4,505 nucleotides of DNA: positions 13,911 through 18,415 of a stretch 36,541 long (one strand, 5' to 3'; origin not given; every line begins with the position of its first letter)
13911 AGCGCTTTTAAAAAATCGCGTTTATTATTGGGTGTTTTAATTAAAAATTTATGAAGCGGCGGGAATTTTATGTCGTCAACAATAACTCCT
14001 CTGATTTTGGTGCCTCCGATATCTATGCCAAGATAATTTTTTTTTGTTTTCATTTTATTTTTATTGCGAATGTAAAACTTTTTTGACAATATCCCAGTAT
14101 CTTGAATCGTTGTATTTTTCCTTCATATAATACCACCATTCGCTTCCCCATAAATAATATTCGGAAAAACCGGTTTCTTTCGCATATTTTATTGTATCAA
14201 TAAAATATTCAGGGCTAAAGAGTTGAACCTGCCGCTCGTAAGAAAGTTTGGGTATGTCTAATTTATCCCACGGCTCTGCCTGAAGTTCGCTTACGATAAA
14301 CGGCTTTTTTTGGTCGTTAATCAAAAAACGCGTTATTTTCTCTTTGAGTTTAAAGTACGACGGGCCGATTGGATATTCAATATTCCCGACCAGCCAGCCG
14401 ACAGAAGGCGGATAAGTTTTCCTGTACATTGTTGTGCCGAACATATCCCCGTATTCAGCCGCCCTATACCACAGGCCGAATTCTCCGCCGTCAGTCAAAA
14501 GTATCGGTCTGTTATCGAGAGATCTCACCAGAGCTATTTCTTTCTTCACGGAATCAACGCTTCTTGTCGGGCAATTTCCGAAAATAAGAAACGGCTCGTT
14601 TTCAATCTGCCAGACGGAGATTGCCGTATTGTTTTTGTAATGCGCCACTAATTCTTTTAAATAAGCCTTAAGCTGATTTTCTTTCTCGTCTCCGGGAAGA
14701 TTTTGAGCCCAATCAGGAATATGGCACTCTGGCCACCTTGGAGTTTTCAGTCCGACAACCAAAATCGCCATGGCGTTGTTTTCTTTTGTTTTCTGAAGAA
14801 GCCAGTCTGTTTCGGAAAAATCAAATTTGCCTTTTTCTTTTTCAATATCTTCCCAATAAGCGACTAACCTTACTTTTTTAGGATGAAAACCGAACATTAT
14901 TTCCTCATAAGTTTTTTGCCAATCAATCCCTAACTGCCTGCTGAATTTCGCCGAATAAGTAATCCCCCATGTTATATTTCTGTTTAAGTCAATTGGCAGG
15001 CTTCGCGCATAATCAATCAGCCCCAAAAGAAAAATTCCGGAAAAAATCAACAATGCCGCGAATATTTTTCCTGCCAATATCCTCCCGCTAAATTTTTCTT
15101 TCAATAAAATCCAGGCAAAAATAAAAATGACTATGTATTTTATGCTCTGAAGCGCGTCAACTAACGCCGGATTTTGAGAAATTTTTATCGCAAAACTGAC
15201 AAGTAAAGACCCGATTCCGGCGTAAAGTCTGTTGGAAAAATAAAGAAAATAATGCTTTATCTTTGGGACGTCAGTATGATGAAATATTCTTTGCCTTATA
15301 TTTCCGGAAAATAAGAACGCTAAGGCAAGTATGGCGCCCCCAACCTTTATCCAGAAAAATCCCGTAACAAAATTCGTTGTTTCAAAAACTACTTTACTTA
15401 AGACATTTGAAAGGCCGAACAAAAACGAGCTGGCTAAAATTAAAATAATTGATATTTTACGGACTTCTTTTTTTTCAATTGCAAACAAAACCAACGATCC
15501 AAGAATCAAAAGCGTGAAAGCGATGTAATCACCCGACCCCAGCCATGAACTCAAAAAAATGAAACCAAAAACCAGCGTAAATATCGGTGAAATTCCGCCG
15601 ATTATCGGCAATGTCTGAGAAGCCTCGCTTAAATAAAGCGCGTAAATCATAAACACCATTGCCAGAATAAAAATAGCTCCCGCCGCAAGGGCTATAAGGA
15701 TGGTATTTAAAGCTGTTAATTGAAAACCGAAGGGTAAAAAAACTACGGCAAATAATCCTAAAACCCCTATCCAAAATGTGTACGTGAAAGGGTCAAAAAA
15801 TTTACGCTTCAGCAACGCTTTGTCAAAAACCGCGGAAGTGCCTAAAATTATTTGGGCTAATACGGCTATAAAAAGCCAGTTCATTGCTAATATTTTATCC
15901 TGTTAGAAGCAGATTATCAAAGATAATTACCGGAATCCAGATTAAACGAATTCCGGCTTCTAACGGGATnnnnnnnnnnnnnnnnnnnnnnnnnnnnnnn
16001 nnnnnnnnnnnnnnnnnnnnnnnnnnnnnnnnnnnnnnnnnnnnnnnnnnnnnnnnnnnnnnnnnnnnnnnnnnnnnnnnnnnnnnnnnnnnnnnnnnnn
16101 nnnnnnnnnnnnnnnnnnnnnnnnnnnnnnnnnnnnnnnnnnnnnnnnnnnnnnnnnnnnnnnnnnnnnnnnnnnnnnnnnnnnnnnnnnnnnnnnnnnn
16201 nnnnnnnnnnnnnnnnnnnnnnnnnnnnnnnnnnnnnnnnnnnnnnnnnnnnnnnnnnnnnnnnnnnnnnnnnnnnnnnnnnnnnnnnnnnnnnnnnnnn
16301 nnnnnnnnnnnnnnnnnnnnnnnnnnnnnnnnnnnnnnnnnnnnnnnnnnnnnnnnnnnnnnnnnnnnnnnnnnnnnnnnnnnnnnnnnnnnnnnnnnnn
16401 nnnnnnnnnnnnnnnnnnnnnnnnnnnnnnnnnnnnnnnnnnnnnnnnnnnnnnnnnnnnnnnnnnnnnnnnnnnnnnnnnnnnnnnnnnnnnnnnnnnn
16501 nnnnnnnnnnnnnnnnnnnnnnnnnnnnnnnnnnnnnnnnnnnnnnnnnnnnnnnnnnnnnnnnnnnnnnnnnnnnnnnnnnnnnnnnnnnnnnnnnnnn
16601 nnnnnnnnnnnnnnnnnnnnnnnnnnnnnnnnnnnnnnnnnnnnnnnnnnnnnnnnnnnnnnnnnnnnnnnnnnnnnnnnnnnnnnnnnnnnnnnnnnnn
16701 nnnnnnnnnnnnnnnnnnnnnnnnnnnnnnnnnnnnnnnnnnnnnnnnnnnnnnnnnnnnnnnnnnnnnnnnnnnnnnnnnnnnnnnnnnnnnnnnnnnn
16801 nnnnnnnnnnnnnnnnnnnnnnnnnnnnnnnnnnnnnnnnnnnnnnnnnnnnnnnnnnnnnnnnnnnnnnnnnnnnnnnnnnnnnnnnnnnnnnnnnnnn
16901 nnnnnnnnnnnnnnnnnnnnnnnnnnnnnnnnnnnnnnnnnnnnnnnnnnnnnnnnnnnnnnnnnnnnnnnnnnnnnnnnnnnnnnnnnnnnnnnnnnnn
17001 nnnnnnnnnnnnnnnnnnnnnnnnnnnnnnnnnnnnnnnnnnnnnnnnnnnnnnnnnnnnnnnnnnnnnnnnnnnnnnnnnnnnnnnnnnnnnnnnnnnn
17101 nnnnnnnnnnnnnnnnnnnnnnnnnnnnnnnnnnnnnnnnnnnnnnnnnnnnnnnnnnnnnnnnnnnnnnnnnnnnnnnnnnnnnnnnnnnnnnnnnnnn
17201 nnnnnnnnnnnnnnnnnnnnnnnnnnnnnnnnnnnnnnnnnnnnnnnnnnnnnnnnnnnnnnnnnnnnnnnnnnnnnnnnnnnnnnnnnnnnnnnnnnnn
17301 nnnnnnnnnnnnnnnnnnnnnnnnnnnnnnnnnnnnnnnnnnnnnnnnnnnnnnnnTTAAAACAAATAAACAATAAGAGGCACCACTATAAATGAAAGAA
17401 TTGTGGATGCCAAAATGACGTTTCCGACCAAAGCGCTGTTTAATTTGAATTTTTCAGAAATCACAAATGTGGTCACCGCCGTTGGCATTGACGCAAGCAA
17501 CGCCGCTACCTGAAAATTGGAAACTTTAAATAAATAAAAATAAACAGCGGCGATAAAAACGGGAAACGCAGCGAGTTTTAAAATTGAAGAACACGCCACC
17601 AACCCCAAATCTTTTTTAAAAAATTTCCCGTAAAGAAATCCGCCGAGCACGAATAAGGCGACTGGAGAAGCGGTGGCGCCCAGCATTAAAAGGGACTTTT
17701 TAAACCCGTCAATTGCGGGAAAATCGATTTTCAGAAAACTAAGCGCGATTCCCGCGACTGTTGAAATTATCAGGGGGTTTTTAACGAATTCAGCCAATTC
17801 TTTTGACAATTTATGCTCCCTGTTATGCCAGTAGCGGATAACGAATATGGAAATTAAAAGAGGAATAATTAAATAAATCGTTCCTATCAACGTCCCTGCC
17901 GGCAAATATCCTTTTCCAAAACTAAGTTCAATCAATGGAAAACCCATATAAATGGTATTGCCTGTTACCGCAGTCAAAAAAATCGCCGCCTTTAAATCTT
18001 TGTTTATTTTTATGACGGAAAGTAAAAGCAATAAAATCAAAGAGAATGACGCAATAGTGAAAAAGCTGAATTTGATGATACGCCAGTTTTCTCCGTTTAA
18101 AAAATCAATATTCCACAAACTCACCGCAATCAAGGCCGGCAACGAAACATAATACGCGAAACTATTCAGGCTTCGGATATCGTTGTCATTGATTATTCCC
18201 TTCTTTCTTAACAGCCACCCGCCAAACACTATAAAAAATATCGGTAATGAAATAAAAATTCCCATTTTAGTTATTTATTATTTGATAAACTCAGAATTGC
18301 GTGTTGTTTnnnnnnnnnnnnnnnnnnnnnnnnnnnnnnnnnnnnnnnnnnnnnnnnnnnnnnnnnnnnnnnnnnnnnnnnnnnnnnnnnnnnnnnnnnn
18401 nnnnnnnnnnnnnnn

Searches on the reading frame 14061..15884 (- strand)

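Call 91: search_protein_families(library=pfam, proteins=[window:14061-15884:-], max_evalue=0.001)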
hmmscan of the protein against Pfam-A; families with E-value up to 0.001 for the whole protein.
window:14061-15884:- (607 aa): 3 families
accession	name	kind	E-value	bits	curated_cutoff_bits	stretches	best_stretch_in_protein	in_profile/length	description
PF00892.27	EamA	-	4.1e-15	56.7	28.2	2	2-134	2-134/135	EamA-like transporter family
PF00331.26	Glyco_hydro_10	-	5.8e-06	26.2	22.1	1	344-432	47-130/311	Glycosyl hydrolase family 10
PF02449.21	Glyco_hydro_42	-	0.00035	20.5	21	0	406-431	113-138/376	Beta-galactosidase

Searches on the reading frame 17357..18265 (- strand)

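Call 91: search_protein_families(library=pfam, proteins=[window:17357-18265:-], max_evalue=0.001)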
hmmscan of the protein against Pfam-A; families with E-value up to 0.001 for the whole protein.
window:17357-18265:- (302 aa): 1 family
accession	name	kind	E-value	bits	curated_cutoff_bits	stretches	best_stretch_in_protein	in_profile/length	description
PF03547.23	Mem_trans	-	8e-29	100.8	25.7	1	7-298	7-342/343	Membrane transport protein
